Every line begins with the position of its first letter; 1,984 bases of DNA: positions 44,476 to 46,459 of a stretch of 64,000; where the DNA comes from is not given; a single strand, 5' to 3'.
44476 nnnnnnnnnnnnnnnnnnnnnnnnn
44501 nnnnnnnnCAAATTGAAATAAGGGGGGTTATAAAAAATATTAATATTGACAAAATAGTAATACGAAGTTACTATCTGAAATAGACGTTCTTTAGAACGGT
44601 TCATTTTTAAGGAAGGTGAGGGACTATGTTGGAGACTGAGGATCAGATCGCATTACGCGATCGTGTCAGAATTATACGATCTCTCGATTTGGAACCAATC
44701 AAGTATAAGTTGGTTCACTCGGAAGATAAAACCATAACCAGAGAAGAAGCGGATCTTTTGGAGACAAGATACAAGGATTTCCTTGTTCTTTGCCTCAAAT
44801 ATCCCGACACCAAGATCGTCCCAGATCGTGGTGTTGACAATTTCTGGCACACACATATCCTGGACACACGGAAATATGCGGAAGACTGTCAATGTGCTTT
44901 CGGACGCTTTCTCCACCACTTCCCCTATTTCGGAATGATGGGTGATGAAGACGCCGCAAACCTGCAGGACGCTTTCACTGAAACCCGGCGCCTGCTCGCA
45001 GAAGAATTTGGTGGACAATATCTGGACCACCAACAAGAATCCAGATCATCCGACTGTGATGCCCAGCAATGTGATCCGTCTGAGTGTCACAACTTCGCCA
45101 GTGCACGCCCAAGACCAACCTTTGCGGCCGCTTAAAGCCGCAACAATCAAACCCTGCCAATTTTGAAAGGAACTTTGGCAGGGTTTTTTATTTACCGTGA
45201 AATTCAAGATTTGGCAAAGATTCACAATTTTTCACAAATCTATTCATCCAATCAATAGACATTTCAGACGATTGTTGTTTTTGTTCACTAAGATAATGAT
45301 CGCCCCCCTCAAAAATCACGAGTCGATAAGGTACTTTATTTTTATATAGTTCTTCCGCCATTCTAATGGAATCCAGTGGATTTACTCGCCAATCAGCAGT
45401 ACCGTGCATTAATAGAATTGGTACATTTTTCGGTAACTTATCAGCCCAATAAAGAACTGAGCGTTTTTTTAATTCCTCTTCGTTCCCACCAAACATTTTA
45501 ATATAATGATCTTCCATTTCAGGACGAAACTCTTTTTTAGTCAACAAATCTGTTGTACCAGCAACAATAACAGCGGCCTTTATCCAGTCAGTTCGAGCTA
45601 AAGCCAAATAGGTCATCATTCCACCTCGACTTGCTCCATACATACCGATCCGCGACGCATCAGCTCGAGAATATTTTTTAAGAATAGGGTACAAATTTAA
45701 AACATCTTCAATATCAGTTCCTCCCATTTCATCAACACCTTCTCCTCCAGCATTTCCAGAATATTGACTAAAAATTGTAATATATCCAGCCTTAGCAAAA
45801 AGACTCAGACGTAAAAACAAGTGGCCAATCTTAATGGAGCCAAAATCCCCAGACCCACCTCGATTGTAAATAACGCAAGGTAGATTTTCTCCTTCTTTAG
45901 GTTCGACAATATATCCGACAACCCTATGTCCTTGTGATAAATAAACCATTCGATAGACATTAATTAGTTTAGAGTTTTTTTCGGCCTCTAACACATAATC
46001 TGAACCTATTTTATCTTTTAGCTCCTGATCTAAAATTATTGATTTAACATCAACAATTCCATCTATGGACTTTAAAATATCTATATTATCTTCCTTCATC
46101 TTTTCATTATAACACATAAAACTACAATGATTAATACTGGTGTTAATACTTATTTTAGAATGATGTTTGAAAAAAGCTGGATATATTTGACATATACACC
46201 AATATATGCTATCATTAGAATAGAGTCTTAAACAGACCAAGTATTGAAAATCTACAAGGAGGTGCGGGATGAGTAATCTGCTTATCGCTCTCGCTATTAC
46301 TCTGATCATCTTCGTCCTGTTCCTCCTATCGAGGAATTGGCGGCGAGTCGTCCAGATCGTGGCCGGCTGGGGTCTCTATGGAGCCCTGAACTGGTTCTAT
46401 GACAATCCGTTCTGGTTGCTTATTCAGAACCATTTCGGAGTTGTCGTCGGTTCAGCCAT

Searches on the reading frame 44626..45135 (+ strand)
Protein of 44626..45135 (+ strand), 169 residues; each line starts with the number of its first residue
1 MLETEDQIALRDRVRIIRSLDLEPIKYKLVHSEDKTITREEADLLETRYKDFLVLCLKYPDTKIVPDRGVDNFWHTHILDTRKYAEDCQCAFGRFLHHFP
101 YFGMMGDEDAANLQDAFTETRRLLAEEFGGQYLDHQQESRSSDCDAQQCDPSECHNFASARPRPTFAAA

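Call 91: search_protein_families(library=pfam, proteins=[window:44626-45135:+], max_evalue=0.001)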
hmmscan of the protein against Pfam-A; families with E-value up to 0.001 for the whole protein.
window:44626-45135:+ (169 aa): 1 family
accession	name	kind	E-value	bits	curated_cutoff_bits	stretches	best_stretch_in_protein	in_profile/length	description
PF07173.17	GRDP-like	-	0.00014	23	22.7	1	47-87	99-143/143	Glycine-rich domain-containing protein-like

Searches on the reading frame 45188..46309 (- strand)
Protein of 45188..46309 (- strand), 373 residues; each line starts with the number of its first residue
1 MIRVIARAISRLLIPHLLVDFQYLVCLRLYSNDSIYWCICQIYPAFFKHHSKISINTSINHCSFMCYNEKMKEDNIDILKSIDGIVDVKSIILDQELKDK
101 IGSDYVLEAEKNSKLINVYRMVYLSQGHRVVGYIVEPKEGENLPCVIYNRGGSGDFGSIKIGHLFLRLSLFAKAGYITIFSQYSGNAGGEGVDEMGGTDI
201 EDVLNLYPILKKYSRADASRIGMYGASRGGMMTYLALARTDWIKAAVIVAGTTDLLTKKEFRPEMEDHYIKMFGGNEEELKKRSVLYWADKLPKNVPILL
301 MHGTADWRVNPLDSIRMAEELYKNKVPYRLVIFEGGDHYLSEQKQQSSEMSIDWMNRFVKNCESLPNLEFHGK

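Call 91: search_protein_families(library=pfam, proteins=[window:45188-46309:-], max_evalue=0.001)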
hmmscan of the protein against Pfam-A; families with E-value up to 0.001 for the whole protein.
window:45188-46309:- (373 aa): 8 families
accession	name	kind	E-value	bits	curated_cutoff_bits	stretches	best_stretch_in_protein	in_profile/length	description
PF00326.27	Peptidase_S9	-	2.8e-27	96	22.6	1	166-359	5-210/213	Prolyl oligopeptidase family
PF02129.25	Peptidase_S15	-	9.4e-12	45.6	23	1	130-257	5-134/262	X-Pro dipeptidyl-peptidase (S15 family)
PF05448.18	AXE1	-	7.1e-07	28.7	21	0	106-188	43-122/321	Acetyl xylan esterase (AXE1)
PF01738.24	DLH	-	1.3e-06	28.6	21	1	209-346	87-194/217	Dienelactone hydrolase family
PF20434.5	BD-FAE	-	5.8e-06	26.4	26.8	1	138-321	8-215/215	BD-FAE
PF02230.22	Abhydrolase_2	-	0.00016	22.1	23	0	290-351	151-212/217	Phospholipase/Carboxylesterase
PF12146.15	Hydrolase_4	-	0.00025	20.8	27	0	295-340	191-234/239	Serine aminopeptidase, S33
PF12740.14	PETase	-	0.00075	19.4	28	0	295-361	168-235/263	PET hydrolase-like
